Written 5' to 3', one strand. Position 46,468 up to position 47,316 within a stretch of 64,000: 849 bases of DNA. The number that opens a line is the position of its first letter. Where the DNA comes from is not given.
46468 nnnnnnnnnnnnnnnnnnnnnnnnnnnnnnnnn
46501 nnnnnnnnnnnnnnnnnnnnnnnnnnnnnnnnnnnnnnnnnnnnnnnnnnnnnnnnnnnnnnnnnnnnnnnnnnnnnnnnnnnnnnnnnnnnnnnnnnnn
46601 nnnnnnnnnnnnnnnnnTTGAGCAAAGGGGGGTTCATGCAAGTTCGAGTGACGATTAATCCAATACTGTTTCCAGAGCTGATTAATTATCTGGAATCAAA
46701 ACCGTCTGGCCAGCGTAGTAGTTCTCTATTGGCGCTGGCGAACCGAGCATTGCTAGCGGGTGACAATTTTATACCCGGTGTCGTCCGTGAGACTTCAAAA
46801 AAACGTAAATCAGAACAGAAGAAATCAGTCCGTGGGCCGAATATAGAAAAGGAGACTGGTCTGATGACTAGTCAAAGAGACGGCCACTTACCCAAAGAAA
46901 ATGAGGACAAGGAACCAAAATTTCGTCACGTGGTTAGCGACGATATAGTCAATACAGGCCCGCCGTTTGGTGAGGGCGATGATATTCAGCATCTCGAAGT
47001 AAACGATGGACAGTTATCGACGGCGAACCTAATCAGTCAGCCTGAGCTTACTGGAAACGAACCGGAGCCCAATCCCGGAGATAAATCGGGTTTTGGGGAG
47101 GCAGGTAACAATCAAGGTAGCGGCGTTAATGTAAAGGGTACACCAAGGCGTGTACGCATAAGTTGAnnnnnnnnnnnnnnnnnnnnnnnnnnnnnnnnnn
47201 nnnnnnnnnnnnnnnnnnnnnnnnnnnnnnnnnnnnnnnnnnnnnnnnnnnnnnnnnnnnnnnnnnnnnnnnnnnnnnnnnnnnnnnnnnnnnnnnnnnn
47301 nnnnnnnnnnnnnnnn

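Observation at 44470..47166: Second, actin-like (type II-like) segregation module with its own upstream repeat array, in addition to the type I parAB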

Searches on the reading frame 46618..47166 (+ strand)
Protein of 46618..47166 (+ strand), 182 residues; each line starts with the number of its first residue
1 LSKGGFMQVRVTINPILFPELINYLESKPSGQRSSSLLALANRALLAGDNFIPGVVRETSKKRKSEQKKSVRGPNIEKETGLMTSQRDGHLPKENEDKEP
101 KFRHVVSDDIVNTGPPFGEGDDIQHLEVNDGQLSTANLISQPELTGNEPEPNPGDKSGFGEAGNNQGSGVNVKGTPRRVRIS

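Call 4: search_protein_families(library=pfam, proteins=[window:46618-47166:+], max_evalue=0.01)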
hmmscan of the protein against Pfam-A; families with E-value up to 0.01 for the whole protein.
window:46618-47166:+ (182 aa): 0 families

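Call 5: search_protein_families(library=ncbifam, proteins=[window:46618-47166:+], max_evalue=0.01)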
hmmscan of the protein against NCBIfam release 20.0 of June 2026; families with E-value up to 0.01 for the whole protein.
window:46618-47166:+ (182 aa): 0 families

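Call 55: search_dna_similar(query=window:46636-47166:+, collection=plasmids, mode=protein, rows=spread, max_rows=30, max_evalue=0.01)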
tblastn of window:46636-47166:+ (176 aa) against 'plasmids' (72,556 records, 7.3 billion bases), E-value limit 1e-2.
Records with a match: 84; places in all: 84; records where one place covers at least 80% of the query: 83.
Best place of each record, by identity: >=99% 9; 90-95% 1; 80-90% 74.
By first word of the organism name: Citrobacter 57; Klebsiella 14; Enterobacter 5; Escherichia 3; Salmonella 2; Kosakonia 1; Kluyvera 1; Raoultella 1.
By predicted mobility (MOB-suite, as given by PLSDB): mobilizable 49; conjugative 26; non-mobilizable 9.
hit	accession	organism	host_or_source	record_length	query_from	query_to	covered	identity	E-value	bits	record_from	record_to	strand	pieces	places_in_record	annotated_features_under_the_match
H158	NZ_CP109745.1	Citrobacter portucalensis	Homo sapiens,whole organism,urine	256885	1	176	100%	100.0%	2e-98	317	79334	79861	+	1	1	hypothetical protein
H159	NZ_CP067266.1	Escherichia coli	cell culture,waste water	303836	1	176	100%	100.0%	2e-98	317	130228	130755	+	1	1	hypothetical protein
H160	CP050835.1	Klebsiella pneumoniae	milk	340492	1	176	100%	100.0%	2e-98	317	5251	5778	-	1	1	hypothetical protein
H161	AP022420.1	Klebsiella sp. STW0522-44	-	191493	1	176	100%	84.1%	4e-78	259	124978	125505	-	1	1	hypothetical protein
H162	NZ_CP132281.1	Citrobacter youngae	-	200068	1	176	100%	84.1%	4e-78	259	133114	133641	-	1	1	hypothetical protein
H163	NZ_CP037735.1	Citrobacter freundii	cell culture,hospital sink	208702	1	176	100%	84.1%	4e-78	259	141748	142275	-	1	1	hypothetical protein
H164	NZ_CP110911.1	Citrobacter freundii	Homo sapiens,blood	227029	1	176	100%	84.1%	4e-78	259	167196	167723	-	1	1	hypothetical protein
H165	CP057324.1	Citrobacter freundii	culture,Pooled pig faecal samples ...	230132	1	176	100%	84.1%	4e-78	259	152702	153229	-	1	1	hypothetical protein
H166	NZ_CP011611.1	Citrobacter freundii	Homo sapiens,Urine/Genitourinary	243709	1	176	100%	84.1%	4e-78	259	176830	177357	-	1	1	hypothetical protein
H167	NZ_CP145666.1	Citrobacter freundii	Homo sapiens,stool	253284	1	176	100%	84.1%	4e-78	259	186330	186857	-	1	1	hypothetical protein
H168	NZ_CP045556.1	Citrobacter sp. S39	-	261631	1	176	100%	84.1%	4e-78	259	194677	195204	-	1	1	hypothetical protein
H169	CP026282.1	Klebsiella oxytoca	-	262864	1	176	100%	84.1%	4e-78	259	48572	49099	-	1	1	hypothetical protein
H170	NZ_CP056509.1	Citrobacter sp. RHBSTW-00446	culture,Wastewater influent sample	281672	1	176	100%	84.1%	4e-78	259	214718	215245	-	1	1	hypothetical protein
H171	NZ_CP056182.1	Citrobacter freundii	culture,Wastewater effluent sample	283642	1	176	100%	84.1%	4e-78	259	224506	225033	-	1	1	hypothetical protein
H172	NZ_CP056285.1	Citrobacter sp. RHBSTW-00859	-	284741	1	176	100%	84.1%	4e-78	259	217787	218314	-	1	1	hypothetical protein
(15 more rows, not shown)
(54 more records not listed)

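Call 74: find_homologous_proteins(query=window:46636-47166:+, max_evalue=0.001)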
Query window:46636-47166:+ (176 aa): 9 proteins with E <= 0.001 among 119 candidates.
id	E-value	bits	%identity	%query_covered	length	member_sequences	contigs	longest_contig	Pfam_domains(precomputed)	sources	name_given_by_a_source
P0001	5.7e-105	367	97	100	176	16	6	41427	-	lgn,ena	-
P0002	4.8e-87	309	84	100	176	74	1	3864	-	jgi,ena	-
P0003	1.6e-82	294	82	99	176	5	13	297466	-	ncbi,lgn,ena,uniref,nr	ncbi:Uncharacterised protein [Escherichia coli]|uniref:hypothetical protein n=1 Tax=Escherichia coli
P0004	1.7e-77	277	78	100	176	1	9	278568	-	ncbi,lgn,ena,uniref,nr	ncbi:hypothetical protein E4P54_16840 [Salmonella enterica subsp. enterica serovar Panama]|uniref:hy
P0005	5.1e-77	276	77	100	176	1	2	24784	-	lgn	-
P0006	3.2e-68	247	73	100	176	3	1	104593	-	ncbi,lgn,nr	ncbi:hypothetical protein IHW74_004337 [Salmonella enterica]|nr:hypothetical protein [Salmonella ent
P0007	6.1e-47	178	59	99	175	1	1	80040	-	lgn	-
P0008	1.8e-29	121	76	44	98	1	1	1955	-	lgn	-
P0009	8.8e-9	54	92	20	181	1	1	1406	-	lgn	-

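Call 80: search_solved_structures(query=A6, max_evalue=10)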
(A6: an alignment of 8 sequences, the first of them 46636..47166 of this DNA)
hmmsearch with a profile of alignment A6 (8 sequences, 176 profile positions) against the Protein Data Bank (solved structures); distinct sequences matched with E-value up to 10: 0.

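Call 87: predict_structure(alignment_id=A5)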
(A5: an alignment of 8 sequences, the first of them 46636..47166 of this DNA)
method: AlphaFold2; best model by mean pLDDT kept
length: 176 residues; sequences in the alignment: 8
mean_pLDDT: 49.6   pTM: 0.16
mean pLDDT of the five models: 49.6, 48.2, 47.2, 47.1, 44.1
residues with pLDDT >= 90: 0; 70-90: 2; 50-70: 75; < 50: 99
segments of 3 or more residues with pLDDT < 50: 1-4, 42-56, 66-70, 73-91, 105-108, 111-126, 130-132, 140-142, 149-166
pLDDT, mean of each block of 10 residues (from residue 1): 50 60 60 57 44 47 49 44 45 54 50 43 46 46 49 41 51 65
secondary structure, 60 per line:
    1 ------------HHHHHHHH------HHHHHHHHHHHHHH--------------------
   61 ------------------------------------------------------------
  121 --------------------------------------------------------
elements in order: H13-20 H27-40
